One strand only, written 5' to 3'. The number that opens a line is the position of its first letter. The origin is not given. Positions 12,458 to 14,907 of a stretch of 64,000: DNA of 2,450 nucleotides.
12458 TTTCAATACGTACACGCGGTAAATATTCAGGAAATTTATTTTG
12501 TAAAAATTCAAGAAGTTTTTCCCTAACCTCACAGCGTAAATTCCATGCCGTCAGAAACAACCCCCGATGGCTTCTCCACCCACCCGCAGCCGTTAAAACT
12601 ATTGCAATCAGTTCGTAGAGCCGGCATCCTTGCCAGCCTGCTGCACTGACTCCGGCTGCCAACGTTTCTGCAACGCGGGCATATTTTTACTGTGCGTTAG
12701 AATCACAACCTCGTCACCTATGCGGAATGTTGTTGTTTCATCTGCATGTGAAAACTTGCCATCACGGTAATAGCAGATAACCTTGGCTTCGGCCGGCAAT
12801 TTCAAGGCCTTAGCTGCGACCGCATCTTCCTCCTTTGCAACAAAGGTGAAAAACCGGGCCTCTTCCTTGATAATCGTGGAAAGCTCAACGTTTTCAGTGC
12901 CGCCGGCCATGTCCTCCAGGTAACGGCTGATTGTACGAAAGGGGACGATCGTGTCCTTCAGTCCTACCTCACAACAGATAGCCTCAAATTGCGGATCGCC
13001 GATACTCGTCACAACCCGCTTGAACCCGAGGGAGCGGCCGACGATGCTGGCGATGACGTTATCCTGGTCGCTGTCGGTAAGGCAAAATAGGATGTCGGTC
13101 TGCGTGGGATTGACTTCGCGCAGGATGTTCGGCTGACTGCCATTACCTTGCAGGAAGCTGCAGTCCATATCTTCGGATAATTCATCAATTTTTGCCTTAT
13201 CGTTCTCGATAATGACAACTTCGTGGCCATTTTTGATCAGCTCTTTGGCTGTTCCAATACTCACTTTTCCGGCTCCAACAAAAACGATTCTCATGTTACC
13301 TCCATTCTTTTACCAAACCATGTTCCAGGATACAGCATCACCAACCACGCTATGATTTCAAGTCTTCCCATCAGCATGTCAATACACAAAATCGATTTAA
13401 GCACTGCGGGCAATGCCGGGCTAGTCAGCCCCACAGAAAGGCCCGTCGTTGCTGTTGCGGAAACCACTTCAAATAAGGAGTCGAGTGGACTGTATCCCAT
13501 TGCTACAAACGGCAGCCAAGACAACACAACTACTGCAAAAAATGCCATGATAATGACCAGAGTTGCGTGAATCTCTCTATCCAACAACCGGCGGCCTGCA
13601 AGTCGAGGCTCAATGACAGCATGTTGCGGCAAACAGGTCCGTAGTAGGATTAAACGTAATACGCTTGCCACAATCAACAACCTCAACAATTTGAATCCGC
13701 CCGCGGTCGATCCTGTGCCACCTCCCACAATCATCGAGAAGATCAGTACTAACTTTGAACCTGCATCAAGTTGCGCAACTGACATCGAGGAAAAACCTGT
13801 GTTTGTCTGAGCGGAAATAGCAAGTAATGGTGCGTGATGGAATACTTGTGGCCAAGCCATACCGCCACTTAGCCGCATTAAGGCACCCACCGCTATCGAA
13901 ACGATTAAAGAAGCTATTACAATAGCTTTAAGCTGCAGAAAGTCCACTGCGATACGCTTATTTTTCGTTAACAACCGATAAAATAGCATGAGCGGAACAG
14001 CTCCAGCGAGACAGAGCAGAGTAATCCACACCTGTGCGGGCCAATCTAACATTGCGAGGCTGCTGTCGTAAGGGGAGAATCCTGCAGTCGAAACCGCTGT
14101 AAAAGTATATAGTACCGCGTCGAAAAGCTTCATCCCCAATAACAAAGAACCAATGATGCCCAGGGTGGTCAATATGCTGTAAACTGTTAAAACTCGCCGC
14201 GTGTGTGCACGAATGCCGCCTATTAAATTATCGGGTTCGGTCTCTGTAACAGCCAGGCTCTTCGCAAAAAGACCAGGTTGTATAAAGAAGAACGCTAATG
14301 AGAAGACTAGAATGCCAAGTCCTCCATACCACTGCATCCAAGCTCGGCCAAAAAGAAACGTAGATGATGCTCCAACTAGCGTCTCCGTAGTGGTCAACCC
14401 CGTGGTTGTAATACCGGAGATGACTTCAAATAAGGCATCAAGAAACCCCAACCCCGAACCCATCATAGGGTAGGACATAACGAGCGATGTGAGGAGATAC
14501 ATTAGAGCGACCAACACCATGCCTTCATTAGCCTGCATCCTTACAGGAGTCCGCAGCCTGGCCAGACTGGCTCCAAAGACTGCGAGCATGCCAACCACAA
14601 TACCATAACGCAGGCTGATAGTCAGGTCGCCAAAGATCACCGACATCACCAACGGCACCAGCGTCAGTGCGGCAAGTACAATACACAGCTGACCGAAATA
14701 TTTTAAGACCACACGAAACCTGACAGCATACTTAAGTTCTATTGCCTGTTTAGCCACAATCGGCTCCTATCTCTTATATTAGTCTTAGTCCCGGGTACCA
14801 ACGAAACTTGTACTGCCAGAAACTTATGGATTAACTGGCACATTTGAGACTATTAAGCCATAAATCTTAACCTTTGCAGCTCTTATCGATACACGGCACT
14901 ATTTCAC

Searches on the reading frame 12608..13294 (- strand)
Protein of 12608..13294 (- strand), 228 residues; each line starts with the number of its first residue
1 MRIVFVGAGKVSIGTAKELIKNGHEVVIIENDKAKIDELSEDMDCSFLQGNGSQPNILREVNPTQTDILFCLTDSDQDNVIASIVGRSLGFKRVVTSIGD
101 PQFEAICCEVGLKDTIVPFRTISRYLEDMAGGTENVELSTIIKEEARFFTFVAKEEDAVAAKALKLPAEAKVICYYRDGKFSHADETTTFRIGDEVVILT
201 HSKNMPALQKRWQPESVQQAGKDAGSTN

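Call 12: search_protein_families(library=pfam, proteins=[window:12608-13294:-])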
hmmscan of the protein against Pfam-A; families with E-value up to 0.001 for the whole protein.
window:12608-13294:- (228 aa): 3 families
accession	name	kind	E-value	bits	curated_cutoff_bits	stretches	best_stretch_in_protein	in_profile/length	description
PF02254.24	TrkA_N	-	1.6e-18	67.5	23.8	1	3-118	1-116/116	TrkA-N domain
PF03807.23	F420_oxidored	-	5.2e-05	24.2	21.6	1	2-44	1-45/94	NADP oxidoreductase coenzyme F420-dependent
PF03721.20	UDPG_MGDP_dh_N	-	0.0001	22.4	27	1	1-42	1-42/187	UDP-glucose/GDP-mannose dehydrogenase family, NAD binding domain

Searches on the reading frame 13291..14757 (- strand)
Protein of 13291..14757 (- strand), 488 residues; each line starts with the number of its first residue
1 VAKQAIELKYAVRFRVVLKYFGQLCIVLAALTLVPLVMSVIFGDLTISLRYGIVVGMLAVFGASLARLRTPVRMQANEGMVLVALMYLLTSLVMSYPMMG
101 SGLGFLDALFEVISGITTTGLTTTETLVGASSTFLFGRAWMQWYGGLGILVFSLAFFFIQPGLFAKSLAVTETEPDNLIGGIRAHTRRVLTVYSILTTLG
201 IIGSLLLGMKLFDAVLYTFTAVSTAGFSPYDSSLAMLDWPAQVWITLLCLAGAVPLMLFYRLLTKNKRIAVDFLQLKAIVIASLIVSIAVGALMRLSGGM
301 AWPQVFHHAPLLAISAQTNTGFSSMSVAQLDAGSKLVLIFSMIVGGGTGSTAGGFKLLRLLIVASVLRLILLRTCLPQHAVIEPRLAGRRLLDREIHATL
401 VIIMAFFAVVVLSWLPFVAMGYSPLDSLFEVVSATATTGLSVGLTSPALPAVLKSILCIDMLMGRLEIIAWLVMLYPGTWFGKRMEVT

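Call 12: search_protein_families(library=pfam, proteins=[window:13291-14757:-])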
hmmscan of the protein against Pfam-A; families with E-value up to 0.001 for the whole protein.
window:13291-14757:- (488 aa): 1 family
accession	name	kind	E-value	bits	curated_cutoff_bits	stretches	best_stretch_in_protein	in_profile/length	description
PF02386.22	TrkH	-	5.4e-39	134.4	27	1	74-474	30-489/502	Cation transport protein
